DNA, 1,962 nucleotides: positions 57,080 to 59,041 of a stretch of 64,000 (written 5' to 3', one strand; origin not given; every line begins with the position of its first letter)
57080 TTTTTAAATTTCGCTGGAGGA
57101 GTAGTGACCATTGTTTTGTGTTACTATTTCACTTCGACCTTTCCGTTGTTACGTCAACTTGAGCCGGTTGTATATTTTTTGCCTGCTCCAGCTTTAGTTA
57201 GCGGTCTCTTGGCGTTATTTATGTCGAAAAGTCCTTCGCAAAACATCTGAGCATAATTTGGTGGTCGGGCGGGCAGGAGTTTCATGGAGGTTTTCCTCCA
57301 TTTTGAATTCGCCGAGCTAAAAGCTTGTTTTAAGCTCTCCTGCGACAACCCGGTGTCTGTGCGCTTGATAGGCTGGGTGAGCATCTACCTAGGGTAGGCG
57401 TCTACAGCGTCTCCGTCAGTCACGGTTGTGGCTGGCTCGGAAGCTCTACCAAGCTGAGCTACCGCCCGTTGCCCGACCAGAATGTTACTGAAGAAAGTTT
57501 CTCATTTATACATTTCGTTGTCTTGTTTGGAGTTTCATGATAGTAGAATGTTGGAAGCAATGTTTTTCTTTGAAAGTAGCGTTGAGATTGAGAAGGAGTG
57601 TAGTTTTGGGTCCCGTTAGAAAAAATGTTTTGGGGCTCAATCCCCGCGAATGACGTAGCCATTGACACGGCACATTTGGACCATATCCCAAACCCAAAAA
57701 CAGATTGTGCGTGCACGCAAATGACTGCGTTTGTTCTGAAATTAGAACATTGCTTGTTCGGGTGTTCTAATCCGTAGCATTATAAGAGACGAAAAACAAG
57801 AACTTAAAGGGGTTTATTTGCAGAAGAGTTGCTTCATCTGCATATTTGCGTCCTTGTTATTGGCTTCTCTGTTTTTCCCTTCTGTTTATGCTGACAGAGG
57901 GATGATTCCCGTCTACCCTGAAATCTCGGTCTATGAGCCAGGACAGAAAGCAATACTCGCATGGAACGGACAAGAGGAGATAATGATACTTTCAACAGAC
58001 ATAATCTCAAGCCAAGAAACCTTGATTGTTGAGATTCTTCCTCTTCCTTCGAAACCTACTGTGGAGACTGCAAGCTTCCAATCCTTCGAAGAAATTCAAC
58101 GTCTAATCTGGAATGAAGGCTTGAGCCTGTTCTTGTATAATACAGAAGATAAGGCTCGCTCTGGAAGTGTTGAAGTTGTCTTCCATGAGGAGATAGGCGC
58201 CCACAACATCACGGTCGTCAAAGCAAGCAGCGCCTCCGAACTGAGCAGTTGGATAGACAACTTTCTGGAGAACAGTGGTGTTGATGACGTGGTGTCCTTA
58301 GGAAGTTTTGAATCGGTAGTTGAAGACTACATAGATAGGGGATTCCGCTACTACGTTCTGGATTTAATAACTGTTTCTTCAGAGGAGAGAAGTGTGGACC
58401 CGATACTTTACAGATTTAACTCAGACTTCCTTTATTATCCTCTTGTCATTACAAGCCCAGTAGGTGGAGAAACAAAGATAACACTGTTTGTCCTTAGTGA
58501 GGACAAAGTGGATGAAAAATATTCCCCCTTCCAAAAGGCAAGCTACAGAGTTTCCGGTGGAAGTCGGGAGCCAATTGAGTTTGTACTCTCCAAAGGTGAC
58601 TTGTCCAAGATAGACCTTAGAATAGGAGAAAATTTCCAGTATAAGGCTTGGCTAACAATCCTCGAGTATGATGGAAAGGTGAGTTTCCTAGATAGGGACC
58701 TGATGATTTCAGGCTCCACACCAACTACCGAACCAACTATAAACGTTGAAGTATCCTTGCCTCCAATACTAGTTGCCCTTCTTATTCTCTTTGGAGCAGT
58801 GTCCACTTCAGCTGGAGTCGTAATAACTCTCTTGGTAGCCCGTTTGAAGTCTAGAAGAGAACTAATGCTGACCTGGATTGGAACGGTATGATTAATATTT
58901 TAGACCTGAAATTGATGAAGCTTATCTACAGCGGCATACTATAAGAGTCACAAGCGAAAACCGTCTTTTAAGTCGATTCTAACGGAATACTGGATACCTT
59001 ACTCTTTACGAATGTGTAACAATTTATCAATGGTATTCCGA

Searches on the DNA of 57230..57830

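Call 23: search_rna_families(source=window, start=57440, end=57830, threshold=evalue, max_evalue=10)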
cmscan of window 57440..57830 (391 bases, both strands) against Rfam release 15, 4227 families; matches with E-value up to 10: 2.
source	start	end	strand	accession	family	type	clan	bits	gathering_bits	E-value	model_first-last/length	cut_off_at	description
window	57625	57645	-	RF01785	blv_FSE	Cis-reg; frameshift_element;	-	14.4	34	5.2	1-27/27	no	ribosomal frameshift site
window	57443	57461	-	RF02553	YrlA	Gene; sRNA;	-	14.3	69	4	63-81/114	no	Y RNA-like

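Call 60: search_rna_families(source=window, start=57230, end=57490, threshold=evalue, max_evalue=10, show_alignments=2)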
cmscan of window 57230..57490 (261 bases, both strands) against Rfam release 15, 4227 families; matches with E-value up to 10: 1.
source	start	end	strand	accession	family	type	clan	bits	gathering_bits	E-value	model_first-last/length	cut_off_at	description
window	57413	57490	-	RF02553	YrlA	Gene; sRNA;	-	17.1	69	0.43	33-114/114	5'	Y RNA-like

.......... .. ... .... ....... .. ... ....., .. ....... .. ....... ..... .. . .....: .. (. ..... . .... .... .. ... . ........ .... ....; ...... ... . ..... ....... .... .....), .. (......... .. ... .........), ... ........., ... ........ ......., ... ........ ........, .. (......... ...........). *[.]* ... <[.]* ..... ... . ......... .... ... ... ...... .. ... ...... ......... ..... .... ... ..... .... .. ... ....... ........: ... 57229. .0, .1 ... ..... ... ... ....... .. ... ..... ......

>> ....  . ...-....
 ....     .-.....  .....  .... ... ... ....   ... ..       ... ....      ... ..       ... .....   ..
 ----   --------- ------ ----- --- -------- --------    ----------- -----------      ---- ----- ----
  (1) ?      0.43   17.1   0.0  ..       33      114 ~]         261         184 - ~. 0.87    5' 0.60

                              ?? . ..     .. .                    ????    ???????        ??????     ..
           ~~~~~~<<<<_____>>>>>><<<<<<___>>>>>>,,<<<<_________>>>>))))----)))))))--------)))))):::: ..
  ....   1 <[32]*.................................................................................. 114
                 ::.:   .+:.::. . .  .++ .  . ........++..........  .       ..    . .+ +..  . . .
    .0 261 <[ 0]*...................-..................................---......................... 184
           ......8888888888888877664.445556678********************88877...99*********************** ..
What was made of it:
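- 57262..57468 (-): tRNA-Tyr(GTA) with four introns (after positions 30, 37, 53 and 59). In the unspliced gene, Rfam sees only the D-arm (call 60).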

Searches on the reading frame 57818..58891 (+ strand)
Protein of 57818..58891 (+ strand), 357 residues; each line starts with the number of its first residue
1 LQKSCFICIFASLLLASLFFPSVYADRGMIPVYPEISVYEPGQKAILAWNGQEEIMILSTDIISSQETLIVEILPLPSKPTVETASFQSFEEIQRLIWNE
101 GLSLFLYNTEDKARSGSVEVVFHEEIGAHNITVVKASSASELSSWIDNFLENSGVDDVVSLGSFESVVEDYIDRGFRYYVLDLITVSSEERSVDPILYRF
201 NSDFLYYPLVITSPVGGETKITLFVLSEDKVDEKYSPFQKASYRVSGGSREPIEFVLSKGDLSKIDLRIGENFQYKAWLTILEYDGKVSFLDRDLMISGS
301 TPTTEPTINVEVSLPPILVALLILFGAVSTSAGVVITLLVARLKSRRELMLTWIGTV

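Call 18: search_protein_families(library=pfam, proteins=[window:57818-58891:+], max_evalue=0.01)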
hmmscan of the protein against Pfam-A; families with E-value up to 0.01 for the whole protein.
window:57818-58891:+ (357 aa): 1 family
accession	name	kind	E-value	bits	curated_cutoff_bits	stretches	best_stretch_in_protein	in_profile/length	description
PF10092.14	DUF2330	-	1.2e-09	38.2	24.7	1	39-234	19-221/279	Uncharacterized protein conserved in bacteria (DUF2330)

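Call 29: find_homologous_proteins(query=window:57818-58891:+)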
Query window:57818-58891:+ (357 aa): 447 proteins with E <= 0.001 among 5364 candidates; the best 120 are listed.
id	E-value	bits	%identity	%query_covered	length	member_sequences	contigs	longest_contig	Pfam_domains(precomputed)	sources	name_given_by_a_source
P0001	3.2e-193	660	90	95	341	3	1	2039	PF10092.15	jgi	-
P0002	1.1e-173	595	86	90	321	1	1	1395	PF10092.15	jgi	-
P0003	7.7e-173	593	78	97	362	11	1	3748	PF10092.15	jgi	-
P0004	8.2e-171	586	77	97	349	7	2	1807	PF10092.15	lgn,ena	-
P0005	1.1e-169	582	81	91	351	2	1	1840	PF10092.15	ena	-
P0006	1.4e-169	582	77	97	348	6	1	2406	PF10092.15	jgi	-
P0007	1.5e-168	578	76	95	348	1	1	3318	PF10092.15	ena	-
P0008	3.1e-168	577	77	97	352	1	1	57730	PF10092.15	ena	-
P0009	6.1e-168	576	78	97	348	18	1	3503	PF10092.15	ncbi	-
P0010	8.3e-168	576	76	95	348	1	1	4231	PF10092.15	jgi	-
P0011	2.7e-167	574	77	97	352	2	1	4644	PF10092.15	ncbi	-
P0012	4.9e-166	570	76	97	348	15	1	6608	PF10092.15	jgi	-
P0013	1.1e-164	566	78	90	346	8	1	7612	PF10092.15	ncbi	-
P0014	1.3e-164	566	78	92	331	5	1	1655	PF10092.15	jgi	-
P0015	3.3e-164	564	79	93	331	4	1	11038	PF10092.15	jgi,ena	-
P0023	4.7e-160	551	78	92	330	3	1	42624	PF10092.15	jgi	-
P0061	1.6e-140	486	79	81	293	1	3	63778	PF10092.15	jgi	-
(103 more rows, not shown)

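Call 30: find_encoding_contigs(protein=P0061, flank=10000, max_places=3)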
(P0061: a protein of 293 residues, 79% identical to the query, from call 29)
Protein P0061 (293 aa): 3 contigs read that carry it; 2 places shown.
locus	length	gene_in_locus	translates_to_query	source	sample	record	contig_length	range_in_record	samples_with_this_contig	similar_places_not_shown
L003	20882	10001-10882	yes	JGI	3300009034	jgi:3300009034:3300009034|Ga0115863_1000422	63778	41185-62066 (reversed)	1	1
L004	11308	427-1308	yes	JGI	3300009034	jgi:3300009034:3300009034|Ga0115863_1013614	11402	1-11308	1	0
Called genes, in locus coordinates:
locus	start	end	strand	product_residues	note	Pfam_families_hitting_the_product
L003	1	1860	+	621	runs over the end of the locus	PF02730:AFOR_N, PF01314:AFOR_C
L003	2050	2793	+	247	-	PF04029:2-ph_phosp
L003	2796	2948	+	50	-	-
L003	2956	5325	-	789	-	PF00496:SBP_bac_5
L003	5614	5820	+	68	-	-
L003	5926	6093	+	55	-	-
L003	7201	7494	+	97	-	PF14947:HTH_45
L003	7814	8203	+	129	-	-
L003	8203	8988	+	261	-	PF00142:Fer4_NifH (faint), PF01656:CbiA, PF07015:VirC1 (faint), PF09140:MipZ (faint), PF10609:ParA, PF13614:AAA_31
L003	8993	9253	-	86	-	-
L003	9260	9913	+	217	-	PF01128:IspD (faint), PF02348:CTP_transf_3 (weak), PF12804:NTP_transf_3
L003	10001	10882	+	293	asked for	PF10092:DUF2330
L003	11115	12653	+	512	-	PF00963:Cohesin, PF05048:NosD, PF13229:Beta_helix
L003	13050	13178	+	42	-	-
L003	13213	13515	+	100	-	-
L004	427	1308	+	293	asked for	PF10092:DUF2330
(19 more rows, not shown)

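Call 31: find_encoding_contigs(protein=P0023, flank=10000, max_places=3)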
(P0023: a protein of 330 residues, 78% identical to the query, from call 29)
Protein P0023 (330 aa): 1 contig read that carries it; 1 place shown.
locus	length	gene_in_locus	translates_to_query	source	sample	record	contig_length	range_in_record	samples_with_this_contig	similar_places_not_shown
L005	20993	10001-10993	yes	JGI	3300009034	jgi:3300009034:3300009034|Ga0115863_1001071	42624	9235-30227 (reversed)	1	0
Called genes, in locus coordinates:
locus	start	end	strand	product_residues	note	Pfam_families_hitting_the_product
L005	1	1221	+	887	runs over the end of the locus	PF02629:CoA_binding, PF13380:CoA_binding_2, PF13607:Succ_CoA_lig, PF19045:Ligase_CoA_2 (weak), PF13549:ATP-grasp_5, PF13302:Acetyltransf_3, PF00583:Acetyltransf_1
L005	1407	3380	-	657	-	PF16177:ACAS_N, PF00501:AMP-binding, PF13193:AMP-binding_C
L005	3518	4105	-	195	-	PF01184:Gpr1_Fun34_YaaH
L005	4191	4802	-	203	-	PF00156:Pribosyltran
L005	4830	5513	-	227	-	PF12706:Lactamase_B_2, PF13483:Lactamase_B_3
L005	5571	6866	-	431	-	PF09861:Lar_N, PF04015:DUF362 (weak), PF21113:LarA_C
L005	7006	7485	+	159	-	PF00583:Acetyltransf_1, PF13673:Acetyltransf_10, PF13508:Acetyltransf_7, PF08445:FR47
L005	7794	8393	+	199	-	PF01209:Ubie_methyltran, PF13489:Methyltransf_23 (weak), PF13847:Methyltransf_31, PF08241:Methyltransf_11, PF08242:Methyltransf_12, PF13649:Methyltransf_25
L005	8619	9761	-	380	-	PF03417:AAT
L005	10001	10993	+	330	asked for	PF10092:DUF2330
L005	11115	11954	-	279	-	PF10584:Proteasome_A_N, PF00227:Proteasome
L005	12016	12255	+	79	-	PF04014:MazE_antitoxin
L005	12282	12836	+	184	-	-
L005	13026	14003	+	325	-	PF04055:Radical_SAM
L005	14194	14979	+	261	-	PF14417:MEDS, PF06745:ATPase (weak)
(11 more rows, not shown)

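Call 32: find_encoding_contigs(protein=P0008, flank=10000, max_places=3)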
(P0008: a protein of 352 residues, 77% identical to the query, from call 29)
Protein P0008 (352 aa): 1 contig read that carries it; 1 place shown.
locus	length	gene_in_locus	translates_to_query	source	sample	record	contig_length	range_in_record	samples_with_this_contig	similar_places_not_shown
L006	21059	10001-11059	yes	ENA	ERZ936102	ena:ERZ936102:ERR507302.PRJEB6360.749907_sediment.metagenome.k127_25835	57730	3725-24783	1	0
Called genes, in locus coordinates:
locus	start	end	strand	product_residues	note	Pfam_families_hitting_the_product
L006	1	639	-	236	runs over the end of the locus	PF04191:PEMT, PF04140:ICMT, PF01222:ERG4_ERG24 (weak)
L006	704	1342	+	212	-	-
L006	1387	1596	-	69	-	PF07411:DUF1508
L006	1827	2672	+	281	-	PF00753:Lactamase_B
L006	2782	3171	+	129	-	-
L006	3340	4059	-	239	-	PF00702:Hydrolase, PF13419:HAD_2, PF13242:Hydrolase_like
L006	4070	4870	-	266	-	-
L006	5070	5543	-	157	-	PF04191:PEMT (weak)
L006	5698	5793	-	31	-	-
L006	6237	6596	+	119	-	-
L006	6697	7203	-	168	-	PF00293:NUDIX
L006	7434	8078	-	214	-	PF13483:Lactamase_B_3, PF12706:Lactamase_B_2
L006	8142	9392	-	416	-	PF00702:Hydrolase (weak), PF12710:HAD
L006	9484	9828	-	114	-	-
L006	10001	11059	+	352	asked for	PF10092:DUF2330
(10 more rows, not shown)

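Call 35: find_encoding_contigs(protein=P0001, flank=10000, max_places=4)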
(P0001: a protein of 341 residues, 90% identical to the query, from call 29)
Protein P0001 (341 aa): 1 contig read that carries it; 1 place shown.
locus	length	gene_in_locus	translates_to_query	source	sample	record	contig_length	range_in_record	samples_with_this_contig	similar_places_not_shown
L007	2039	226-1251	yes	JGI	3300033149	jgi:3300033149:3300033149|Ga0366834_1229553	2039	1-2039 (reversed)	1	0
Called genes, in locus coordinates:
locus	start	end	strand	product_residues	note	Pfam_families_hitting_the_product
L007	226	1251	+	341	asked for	PF10092:DUF2330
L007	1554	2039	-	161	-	?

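Call 36: find_encoding_contigs(protein=P0003, flank=10000, max_places=4)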
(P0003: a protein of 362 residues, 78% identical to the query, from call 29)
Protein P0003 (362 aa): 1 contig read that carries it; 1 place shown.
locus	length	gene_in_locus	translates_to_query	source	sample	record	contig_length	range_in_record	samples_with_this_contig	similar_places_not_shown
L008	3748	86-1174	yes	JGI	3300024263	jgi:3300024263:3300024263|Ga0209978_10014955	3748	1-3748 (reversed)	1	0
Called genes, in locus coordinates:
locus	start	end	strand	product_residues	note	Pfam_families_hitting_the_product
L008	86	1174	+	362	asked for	PF10092:DUF2330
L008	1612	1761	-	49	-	-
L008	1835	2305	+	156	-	PF00571:CBS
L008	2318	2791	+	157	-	PF00571:CBS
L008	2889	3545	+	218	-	PF18728:HEPN_AbiV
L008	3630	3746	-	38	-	?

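Call 37: find_encoding_contigs(protein=P0015, flank=10000, max_places=4)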
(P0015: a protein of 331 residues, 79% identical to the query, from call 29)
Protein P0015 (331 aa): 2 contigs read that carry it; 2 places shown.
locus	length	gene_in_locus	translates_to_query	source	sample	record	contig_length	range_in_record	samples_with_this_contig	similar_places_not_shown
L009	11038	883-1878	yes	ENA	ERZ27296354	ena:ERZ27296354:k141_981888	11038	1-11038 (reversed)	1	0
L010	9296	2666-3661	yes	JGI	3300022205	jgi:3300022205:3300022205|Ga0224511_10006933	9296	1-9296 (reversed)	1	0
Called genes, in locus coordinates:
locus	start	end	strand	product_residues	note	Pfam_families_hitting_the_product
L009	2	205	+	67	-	?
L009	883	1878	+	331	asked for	PF10092:DUF2330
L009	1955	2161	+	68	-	-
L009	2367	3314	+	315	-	PF00089:Trypsin, PF13365:Trypsin_2, PF00595:PDZ, PF13180:PDZ_2, PF17820:PDZ_6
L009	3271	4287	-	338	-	PF14947:HTH_45 (faint), PF13463:HTH_27 (faint), PF24744:CARF-assoc_HTH (faint), PF25213:HVO_A0261_N (faint), PF01022:HTH_5 (faint), PF13412:HTH_24 (faint), PF16902:FokI_D3 (faint), PF01978:TrmB (weak), +1 more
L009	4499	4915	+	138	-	-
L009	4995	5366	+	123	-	-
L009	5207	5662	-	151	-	-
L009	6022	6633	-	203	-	PF01066:CDP-OH_P_transf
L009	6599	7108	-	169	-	-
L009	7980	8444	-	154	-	PF03358:FMN_red (faint)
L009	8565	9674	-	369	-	PF02812:ELFV_dehydrog_N, PF00208:ELFV_dehydrog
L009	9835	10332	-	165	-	PF00210:Ferritin, PF02915:Rubrerythrin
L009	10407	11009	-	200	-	PF00081:Sod_Fe_N, PF02777:Sod_Fe_C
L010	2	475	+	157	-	?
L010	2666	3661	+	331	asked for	PF10092:DUF2330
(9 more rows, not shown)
